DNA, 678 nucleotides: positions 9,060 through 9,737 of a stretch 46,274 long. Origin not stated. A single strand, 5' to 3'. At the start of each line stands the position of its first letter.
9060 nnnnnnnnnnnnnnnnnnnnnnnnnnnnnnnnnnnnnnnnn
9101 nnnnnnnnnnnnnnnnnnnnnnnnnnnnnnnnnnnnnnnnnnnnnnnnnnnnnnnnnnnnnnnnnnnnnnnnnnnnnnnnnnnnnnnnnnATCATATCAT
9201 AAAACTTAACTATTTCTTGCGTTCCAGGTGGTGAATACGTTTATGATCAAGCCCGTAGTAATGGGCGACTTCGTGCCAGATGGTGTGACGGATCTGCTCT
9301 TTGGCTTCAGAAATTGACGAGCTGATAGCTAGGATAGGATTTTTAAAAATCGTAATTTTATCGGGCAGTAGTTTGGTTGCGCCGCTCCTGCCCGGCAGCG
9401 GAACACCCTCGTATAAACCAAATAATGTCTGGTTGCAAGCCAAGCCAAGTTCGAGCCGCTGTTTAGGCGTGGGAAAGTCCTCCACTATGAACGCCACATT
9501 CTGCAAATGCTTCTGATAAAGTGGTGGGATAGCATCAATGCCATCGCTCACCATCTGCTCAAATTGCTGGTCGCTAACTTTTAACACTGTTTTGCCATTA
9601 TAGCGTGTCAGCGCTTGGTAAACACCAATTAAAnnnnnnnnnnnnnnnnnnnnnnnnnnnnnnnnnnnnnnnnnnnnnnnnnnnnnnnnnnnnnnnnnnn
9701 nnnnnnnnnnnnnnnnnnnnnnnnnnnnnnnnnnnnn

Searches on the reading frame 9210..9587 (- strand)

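Call 59: search_protein_families(library=pfam, proteins=[window:9210-9587:-], max_evalue=0.001)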
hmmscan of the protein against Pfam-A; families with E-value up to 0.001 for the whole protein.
window:9210-9587:- (125 aa): 1 family
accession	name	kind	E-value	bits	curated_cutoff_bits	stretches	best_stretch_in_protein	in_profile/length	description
PF06262.17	Zincin_1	-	2.7e-25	88.6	22.4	1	28-121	1-95/97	Zincin-like metallopeptidase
